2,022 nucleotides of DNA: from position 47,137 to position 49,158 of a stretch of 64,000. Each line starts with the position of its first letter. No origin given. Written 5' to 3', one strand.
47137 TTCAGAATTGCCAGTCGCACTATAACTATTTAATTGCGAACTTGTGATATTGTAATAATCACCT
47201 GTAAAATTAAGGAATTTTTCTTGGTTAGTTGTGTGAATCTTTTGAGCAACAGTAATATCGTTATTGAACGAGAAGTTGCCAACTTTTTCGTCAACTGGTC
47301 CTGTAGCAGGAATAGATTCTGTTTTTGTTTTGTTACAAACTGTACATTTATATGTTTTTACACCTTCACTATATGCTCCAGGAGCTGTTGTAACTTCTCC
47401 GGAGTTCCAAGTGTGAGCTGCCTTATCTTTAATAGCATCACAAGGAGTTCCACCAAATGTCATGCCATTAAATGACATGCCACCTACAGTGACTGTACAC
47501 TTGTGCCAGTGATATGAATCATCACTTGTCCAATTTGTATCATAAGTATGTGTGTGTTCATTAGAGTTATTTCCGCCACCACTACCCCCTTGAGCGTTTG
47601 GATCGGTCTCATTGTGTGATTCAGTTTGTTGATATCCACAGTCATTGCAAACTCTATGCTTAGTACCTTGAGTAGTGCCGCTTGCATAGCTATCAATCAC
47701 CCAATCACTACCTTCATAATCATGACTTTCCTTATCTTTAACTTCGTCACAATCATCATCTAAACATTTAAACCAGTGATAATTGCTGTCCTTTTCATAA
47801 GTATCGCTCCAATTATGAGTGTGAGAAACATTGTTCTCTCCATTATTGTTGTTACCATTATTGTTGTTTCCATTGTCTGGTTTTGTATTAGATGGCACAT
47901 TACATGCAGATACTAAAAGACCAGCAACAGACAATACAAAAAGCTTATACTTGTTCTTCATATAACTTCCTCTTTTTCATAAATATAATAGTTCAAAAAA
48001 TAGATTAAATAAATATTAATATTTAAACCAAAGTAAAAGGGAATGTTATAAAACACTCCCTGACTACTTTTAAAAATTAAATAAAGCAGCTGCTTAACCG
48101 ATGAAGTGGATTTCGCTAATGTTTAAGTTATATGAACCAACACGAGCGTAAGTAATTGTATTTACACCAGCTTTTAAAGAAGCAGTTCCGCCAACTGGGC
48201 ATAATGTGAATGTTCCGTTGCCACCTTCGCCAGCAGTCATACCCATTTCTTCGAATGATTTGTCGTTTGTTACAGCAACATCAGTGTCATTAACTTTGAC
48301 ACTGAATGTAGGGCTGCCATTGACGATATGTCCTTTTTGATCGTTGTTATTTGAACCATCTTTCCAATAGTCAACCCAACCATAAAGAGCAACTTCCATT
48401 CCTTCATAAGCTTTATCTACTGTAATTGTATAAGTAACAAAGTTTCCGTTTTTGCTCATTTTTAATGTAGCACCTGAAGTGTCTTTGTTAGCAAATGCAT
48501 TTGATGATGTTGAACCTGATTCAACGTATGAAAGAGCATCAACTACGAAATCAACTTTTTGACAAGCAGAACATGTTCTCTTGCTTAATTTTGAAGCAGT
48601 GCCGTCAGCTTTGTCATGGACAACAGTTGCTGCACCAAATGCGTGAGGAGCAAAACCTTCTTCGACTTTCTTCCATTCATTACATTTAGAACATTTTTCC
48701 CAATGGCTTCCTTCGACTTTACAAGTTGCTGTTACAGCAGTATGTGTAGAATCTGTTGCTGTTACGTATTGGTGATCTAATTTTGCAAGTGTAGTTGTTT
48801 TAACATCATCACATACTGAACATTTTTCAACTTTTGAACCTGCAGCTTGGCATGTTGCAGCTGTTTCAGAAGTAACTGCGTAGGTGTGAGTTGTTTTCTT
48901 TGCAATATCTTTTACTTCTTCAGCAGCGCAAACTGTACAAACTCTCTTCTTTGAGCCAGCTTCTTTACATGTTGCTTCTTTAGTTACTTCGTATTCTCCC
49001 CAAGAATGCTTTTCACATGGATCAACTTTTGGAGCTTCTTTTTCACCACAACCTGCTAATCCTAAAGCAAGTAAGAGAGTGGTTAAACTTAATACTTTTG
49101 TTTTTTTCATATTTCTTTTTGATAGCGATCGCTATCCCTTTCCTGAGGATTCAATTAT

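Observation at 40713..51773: Repeated extracellular His/Cys knuckle module shared by all six lipoproteins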

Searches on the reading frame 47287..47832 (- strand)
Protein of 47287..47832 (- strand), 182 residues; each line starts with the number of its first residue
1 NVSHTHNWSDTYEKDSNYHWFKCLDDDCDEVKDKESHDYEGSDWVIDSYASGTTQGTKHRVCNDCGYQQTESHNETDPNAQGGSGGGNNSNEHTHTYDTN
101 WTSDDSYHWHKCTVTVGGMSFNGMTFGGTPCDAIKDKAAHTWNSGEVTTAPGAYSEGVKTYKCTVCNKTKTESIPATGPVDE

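Call 19: search_protein_families(library=pfam, proteins=[window:47299-47823:-], max_evalue=10)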
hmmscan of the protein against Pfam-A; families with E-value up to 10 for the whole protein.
seq(175 aa): 3 families
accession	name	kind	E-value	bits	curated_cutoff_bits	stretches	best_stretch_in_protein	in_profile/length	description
PF18508.7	zf_C2H2_13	-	0.078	13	26.5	1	52-63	14-24/42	Zinc finger domain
PF08792.16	A2L_zn_ribbon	-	0.27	11.4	22.9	1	56-66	21-31/33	A2L zinc ribbon domain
PF23783.1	Zn_ribbon_TiaS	-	0.34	11.1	27.3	1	156-170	18-32/41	TiaS C-terminal zinc ribbon domain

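Call 31: find_homologous_proteins(query=window:47287-47832:-, max_evalue=0.001)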
Query window:47287-47832:- (182 aa): 3 proteins with E <= 0.001 among 23 candidates.
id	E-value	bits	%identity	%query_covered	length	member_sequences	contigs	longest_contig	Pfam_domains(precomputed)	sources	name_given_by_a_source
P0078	1.3e-12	66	36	63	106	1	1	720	-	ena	-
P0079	2.6e-9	55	32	95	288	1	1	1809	-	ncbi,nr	ncbi:MAG: hypothetical protein IKT35_02740, partial [Clostridia bacterium]|nr:hypothetical protein [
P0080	1.0e-4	40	68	20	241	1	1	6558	-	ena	-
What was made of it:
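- Tried and rejected: find_homologous_proteins with D's N-terminus returned only 3 hits, so the alignment for the second model was shallow (call 31).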

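Call 51: predict_structure(alignment_id=A3)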
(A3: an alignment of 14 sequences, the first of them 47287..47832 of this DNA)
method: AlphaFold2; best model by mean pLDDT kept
length: 182 residues; sequences in the alignment: 14
mean_pLDDT: 84.5   pTM: 0.46
mean pLDDT of the five models: 84.5, 83.7, 83.2, 82.9, 81.3
residues with pLDDT >= 90: 110; 70-90: 32; 50-70: 30; < 50: 10
segments of 3 or more residues with pLDDT < 50: 81-90
pLDDT, mean of each block of 10 residues (from residue 1): 84 95 95 94 84 80 92 69 44 78 97 70 65 92 97 97 97 94 68
secondary structure, 60 per line:
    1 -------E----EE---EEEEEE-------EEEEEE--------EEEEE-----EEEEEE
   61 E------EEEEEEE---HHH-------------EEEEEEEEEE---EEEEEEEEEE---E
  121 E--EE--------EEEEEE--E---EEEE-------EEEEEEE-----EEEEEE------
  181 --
elements in order: E18-23 E31-36 E45-49 E55-61 E68-74 E94-103 E107-116 E134-139 E146-149 E157-163 E169-174

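Call 54: fold_search(model_id=the predicted structure, library=pdb)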
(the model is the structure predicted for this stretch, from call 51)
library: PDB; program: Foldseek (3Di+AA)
matches with E <= 10: 988; with E <= 0.001: 0
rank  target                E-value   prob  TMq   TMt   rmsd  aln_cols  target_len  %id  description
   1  3wsz_A                1.4e-01  0.30  0.16  0.06  16.4       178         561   13  SorLA Vps10p domain in complex with Abeta-derived peptide (released 2015-02-04)
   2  1yby_B                2.2e-01  0.18  0.16  0.16  17.6       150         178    9  Conserved hypothetical protein Cth-95 from Clostridium thermocellum (released 2005-02-01)
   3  3fgb_A                2.2e-01  0.10  0.15  0.09  21.1       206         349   14  Crystal structure of the Q89ZH8_BACTN protein from Bacteroides thetaiotaomicron. Northeast Structural Genomics Consort (released 2008-12-23)
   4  6ve7_B                3.2e-01  0.09  0.13  0.05  19.1       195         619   12  The inner junction complex of Chlamydomonas reinhardtii doublet microtubule (released 2020-02-05)
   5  8bvq_B                3.4e-01  0.06  0.12  0.08  18.8       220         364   11  E. coli BAM complex (BamABCDE) bound to darobactin B (released 2023-05-24)
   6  6rji                  4.4e-01  0.09  0.14  0.15  18.9       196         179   11  X-ray structure of the elongation factor P of S. aureus (released 2020-04-01)
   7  5tud_C                6.3e-01  0.09  0.18  0.16  18.0       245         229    9  Structural Insights into the Extracellular Recognition of the Human Serotonin 2B Receptor by an Antibody (released 2017-07-26)
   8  4p4k_B                6.3e-01  0.08  0.18  0.17  21.5       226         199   10  Structural Basis of Chronic Beryllium Disease: Bridging the Gap Between allergic hypersensitivity and auto immunity (released 2014-07-16)
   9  9cct_C                6.3e-01  0.06  0.11  0.09  22.8       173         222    7  CryoEM Structure of Escherichia coli FimCH in complex with B7 Fab (released 2025-07-02)
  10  5mv3_R                7.0e-01  0.06  0.12  0.10  22.6       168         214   10  ACC1 Fab fragment in complex with CII583-591 (CG10) (released 2017-07-19)
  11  1b4j_H                7.3e-01  0.04  0.13  0.11  18.8       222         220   10  COMPARISON OF THE THREE-DIMENSIONAL STRUCTURES OF A HUMANIZED AND A CHIMERIC FAB OF AN ANTI-GAMMA-INTERFERON ANTIBODY (released 1999-06-15)
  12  2v7y                  7.7e-01  0.08  0.13  0.06  21.8       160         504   11  Crystal structure of the molecular chaperone DnaK from Geobacillus kaustophilus HTA426 in post-ATP hydrolysis state (released 2008-04-08)
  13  9e2g_2C               7.7e-01  0.04  0.11  0.05  19.0       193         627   10  Cryo-EM structure of 48 nm repeat of microtubule doublet from T. brucei flagellum (released 2025-03-12)
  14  6jpv_B                8.1e-01  0.07  0.12  0.14  20.5       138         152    9  Structural analysis of AIMP2-DX2 and HSP70 interaction (released 2019-10-02)
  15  6pai_A                8.1e-01  0.05  0.13  0.03  18.6       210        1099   11  Structure of the human DDB1-DDA1-DCAF15 E3 ubiquitin ligase bound to RBM39 and sulfonamide E7820 (released 2019-09-18)
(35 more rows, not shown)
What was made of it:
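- On Classical zinc ribbon (Pfam Zn_ribbon clans): Foldseek against PDB finds nothing at E<=1e-3 (call 54).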

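Call 62: search_solved_structures(query=window:47287-47832:-, max_evalue=10, show_alignments=2)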
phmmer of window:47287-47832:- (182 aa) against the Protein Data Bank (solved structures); distinct sequences matched with E-value up to 10: 57.
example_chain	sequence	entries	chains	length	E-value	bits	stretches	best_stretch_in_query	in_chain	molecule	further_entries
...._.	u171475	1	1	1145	1.4e-11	47.8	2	95-178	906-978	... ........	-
9jzt_A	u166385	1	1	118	0.27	14.3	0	156-172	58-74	Zinc finger and BTB domain-containing protein 20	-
9jqt_B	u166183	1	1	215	0.49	13.4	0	131-178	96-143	2D4-Heavy Chain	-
5dwu_H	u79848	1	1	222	0.51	13.4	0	131-178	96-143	Fab - Heavy Chain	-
9kh2_A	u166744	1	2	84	0.56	13.2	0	156-172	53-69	Zinc finger and BTB domain-containing protein 20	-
7mxl_H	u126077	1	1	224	0.79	12.8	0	132-178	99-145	REGN5714 antibody Fab fragment heavy chain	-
4xze_A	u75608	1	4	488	1.1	12.3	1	100-139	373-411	Nucleoprotein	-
5a97_A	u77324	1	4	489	1.1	12.3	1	100-139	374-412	NUCLEOCAPSID PROTEIN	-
4i77_H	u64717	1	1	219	1.1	12.3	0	138-178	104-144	Lebrikizumab heavy chain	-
6gfe_H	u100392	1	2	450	1.1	12.2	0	140-178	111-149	Immunoglobulin gamma-4 heavy chain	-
7kmh_A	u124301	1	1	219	1.2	12.2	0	139-178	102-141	LY-CoV488 Fab heavy chain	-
3eo0_B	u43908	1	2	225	1.4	11.9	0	138-178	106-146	GC-1008 Fab Heavy Chain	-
3hi5_H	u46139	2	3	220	1.5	11.8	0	138-178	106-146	Heavy chain of Fab fragment of AL-57 against alpha L I domain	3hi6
7ahv_A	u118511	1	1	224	1.6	11.8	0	138-178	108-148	anti-FIXa Fab of mim8 heavy chain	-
4kxz_H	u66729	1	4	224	1.6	11.8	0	138-178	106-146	GC1008 Heavy Chain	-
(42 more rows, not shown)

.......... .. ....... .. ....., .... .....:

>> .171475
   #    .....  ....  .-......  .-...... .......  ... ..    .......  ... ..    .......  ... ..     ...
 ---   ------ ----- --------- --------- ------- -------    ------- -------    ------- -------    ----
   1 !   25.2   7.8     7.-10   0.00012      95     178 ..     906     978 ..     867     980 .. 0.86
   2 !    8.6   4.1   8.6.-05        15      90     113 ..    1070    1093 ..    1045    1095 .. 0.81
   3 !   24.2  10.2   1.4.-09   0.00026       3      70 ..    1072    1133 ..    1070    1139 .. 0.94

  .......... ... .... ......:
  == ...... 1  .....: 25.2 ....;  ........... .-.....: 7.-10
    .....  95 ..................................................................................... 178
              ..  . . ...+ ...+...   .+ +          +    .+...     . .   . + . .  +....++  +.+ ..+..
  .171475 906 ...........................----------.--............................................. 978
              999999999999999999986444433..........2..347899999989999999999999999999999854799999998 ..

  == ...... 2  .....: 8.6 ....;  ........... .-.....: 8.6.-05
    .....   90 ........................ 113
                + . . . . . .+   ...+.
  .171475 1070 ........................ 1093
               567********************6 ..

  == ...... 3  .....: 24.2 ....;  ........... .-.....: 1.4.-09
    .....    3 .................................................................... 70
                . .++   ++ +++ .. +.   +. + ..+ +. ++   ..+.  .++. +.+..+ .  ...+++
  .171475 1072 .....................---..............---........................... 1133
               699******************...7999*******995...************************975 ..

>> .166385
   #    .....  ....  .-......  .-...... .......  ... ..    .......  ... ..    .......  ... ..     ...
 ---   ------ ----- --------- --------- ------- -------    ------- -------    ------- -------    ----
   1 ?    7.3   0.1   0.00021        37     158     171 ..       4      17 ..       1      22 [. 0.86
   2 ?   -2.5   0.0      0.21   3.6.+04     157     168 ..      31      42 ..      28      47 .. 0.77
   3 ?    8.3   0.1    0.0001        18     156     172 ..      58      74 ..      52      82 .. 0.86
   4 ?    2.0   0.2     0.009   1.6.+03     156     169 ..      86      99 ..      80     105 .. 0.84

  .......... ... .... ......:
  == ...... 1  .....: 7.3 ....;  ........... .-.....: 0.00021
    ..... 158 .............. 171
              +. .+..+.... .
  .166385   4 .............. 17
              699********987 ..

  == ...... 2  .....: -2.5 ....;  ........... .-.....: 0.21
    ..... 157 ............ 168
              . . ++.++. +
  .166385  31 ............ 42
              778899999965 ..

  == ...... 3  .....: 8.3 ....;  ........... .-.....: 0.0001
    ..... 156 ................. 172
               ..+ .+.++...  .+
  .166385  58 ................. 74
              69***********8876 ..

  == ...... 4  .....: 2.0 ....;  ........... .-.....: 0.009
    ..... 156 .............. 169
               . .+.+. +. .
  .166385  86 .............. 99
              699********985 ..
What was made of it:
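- Closest known: ZBD1 and ZBD2 of Thomasclavelia ramosa IgAse. Same: D aa 138-221 aligns to ZBD1 subdomains II+III and D aa 46-113 to ZBD2 II+III, with E 1.4e-11 (call 62).
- Homology to IgAse ZBD1/ZBD2 (call 62, E 1.4e-11).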

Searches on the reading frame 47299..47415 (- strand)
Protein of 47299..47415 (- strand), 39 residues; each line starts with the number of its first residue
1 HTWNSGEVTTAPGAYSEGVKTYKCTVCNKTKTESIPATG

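Call 48: find_related_loci(query=A4, collection=genome_contigs, flank=2000)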
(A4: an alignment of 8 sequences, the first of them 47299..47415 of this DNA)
Query A4 (39 aa) in genome_contigs; peptide patterns used: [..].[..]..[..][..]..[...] (x = any residue, [..] = any of these).
597 stretches matched a pattern (row limit reached: there are more); 571 encode a relative of the query (tblastn E <= 1e-3); the best 80 are kept; 79 distinct loci.
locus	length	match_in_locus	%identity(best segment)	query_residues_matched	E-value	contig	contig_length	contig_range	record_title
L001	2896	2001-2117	69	1-39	1e-15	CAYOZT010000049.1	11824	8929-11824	MAG TPA_asm: uncultured Oscillospiraceae bacterium isolate SRP225648_co1_480 genome assembly, contig: NODE_13854_length_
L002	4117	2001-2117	67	1-39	9e-15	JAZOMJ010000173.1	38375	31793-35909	MAG: Eubacteriales bacterium isolate T1900045648_YK20190342.MAGScoT_cleanbin_000032 SGB_8183_k141_641043, whole genome s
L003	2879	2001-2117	69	1-39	8e-15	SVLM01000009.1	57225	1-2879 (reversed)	MAG: Oscillospiraceae bacterium isolate SIG487 NODE_13010_length_57225_cov_3.978651, whole genome shotgun sequence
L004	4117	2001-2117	69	1-39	2e-14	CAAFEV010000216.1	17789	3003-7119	MAG TPA_asm: uncultured Oscillospiraceae bacterium, isolate HGM13030, WGS project CAAFEV010000000 data, contig: SRS11707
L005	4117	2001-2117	69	1-39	8e-14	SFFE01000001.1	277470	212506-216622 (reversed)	MAG: Clostridiales bacterium isolate W0P39.002 Contig1, whole genome shotgun sequence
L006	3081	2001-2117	67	1-39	6e-14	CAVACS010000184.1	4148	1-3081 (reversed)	Anaerovoracaceae bacterium isolate G02607-L1_cleanbin_000027 genome assembly, contig: Spades_G02607-L1_contig_5954, whol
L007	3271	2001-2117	67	1-39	8e-14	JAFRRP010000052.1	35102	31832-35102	MAG: Clostridia bacterium isolate RGIG2737 Goat_Omasum-4__c449077, whole genome shotgun sequence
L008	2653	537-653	69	1-39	1e-13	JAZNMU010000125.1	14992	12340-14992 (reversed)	MAG: Acutalibacteraceae bacterium isolate T1900044660_TS20190126.MAGScoT_cleanbin_000045 SGB_1511_k141_36408, whole geno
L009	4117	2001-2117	59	1-39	1e-13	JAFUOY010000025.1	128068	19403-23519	MAG: Clostridia bacterium isolate RGIG4693 Roe_deer_Rectum.Co__c1420472, whole genome shotgun sequence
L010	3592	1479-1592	68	1-38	9e-14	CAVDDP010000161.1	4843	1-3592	Hallerella sp. isolate SRR8978232_cleanbin_000005 genome assembly, contig: Spades_SRR8978232_contig_1372, whole genome s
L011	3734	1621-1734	66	1-38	2e-13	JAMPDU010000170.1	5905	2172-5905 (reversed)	MAG: Ruminococcus sp. isolate NALB_7823_30 Scaffold_#170__SCF_170___5905_bp, whole genome shotgun sequence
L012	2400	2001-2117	62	1-39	2e-13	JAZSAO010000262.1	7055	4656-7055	MAG: Faecousia sp. isolate T1900044934_TS20190400.MAGScoT_cleanbin_000042 SGB_3436_k141_533575, whole genome shotgun seq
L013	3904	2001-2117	64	1-39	2e-13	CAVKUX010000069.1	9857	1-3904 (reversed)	Anaeroplasmataceae bacterium isolate H07689-L1_cleanbin_000022 genome assembly, contig: Spades_H07689-L1_contig_3625, wh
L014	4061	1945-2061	62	1-39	2e-13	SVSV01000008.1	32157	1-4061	MAG: Oscillospiraceae bacterium isolate SIG678 NODE_28919_length_32157_cov_2.382922, whole genome shotgun sequence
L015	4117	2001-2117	69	1-39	2e-13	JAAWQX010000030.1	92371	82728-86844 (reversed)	MAG: Oscillospiraceae bacterium isolate ABMPRH_187_1 SL341403_scaffold_504, whole genome shotgun sequence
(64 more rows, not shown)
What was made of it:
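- The hosts are gut and rumen anaerobes (call 48).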

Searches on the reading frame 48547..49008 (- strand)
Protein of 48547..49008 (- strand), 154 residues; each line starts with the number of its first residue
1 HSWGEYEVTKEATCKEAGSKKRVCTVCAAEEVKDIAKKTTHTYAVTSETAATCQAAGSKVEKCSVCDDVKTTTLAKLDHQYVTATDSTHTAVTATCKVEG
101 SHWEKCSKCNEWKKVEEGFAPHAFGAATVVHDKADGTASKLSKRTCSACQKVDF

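Call 19: search_protein_families(library=pfam, proteins=[window:48547-49008:-], max_evalue=10)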
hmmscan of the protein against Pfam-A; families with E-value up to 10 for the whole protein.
seq(154 aa): 2 families
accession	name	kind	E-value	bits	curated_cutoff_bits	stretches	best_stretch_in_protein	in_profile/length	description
PF00684.25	DnaJ_CXXCXGXG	-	0.042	14.6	32.7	1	13-67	3-62/65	DnaJ central domain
PF13018.11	ESPR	-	2.1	9.3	25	1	38-65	11-38/50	Extended Signal Peptide of Type V secretion system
